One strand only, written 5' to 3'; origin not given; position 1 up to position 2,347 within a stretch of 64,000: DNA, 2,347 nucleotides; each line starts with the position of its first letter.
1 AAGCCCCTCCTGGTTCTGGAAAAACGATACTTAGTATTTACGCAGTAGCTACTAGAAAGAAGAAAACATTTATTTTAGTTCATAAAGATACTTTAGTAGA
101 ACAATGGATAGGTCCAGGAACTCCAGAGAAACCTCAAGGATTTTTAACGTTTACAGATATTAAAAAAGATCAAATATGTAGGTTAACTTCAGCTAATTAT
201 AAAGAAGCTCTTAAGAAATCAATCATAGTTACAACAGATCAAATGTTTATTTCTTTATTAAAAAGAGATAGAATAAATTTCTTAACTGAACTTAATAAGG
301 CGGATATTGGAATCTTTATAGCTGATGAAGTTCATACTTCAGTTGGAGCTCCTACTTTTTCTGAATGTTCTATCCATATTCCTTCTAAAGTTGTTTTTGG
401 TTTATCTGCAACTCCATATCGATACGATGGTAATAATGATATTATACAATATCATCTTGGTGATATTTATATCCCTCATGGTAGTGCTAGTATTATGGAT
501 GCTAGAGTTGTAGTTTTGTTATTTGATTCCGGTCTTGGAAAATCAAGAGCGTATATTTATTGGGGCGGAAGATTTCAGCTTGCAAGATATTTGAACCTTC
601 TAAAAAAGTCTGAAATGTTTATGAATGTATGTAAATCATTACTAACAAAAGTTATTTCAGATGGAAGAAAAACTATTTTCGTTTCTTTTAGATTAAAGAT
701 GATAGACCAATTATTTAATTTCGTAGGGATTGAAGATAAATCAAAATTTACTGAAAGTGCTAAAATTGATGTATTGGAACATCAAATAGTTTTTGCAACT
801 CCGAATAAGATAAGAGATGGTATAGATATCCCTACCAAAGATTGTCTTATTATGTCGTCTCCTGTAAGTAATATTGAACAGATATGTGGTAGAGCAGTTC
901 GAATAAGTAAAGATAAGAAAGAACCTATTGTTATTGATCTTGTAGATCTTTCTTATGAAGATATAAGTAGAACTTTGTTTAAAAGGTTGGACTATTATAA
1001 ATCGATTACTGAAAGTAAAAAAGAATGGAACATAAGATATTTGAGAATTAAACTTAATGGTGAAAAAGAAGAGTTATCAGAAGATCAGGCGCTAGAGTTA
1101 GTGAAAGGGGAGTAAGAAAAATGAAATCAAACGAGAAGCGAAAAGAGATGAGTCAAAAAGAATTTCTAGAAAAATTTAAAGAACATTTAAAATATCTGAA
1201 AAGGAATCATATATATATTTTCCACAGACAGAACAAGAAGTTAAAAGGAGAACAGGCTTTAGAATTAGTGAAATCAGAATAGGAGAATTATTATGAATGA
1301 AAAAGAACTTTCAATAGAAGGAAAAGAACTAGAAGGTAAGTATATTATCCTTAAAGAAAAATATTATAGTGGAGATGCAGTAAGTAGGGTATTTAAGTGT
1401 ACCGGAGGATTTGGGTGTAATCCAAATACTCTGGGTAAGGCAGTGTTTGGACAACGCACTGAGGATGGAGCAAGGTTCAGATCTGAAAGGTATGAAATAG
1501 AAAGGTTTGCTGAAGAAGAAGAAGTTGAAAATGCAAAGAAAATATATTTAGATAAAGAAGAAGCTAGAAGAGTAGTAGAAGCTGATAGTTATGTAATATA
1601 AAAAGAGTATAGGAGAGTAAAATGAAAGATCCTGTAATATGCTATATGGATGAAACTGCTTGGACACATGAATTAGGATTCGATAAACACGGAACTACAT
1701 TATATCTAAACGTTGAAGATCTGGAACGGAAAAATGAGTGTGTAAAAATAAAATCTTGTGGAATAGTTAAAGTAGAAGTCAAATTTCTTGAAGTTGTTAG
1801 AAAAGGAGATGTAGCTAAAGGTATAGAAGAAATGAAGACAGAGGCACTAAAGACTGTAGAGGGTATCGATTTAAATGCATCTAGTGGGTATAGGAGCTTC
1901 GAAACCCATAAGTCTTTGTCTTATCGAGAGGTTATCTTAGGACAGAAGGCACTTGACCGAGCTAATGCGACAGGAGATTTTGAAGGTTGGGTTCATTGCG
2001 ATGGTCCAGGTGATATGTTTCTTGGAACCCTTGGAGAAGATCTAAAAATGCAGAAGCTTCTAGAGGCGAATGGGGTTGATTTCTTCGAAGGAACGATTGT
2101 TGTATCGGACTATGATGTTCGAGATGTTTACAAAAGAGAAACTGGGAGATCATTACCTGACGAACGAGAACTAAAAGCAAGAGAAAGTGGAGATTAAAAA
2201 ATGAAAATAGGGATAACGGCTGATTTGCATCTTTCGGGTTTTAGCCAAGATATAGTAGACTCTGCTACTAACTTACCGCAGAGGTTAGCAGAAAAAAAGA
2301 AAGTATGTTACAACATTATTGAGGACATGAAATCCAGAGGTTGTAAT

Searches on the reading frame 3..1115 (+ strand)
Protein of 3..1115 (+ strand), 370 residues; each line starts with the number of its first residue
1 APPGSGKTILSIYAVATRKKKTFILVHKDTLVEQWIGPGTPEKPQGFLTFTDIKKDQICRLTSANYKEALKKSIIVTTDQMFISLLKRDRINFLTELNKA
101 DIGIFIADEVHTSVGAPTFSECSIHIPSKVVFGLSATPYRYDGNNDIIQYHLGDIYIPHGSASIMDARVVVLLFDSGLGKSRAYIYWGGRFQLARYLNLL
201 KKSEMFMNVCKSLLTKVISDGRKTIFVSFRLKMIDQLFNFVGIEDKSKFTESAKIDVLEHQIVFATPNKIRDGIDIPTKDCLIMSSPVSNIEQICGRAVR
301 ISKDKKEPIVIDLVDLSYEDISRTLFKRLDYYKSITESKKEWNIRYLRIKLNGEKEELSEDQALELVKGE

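Call 57: find_related_loci(query=window:3-1115:+, collection=metagenome_contigs, flank=10000)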
Query window:3-1115:+ (370 aa) in metagenome_contigs; peptide patterns used: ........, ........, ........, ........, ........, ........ (x = any residue, [..] = any of these).
187 stretches matched a pattern, but none encodes a relative of the query by tblastn (E <= 1e-3).

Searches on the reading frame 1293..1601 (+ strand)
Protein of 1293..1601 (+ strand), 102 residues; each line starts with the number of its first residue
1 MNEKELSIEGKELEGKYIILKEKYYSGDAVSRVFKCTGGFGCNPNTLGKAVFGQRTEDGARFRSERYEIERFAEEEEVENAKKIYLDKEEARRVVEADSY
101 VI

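Call 35: find_encoding_contigs(protein=window:1293-1601:+, flank=10000, max_places=3)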
Protein window:1293-1601:+ (102 aa): no gene with exactly this product is on record in the collection.

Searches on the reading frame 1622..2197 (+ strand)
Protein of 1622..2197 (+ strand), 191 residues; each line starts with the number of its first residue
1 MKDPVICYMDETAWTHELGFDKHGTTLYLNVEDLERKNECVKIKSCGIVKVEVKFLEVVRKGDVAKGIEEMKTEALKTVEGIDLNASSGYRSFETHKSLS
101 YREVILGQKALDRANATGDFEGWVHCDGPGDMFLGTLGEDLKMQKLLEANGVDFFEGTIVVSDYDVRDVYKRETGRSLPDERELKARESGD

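Call 36: find_encoding_contigs(protein=window:1622-2197:+, flank=10000, max_places=3)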
Protein window:1622-2197:+ (191 aa): no gene with exactly this product is on record in the collection.
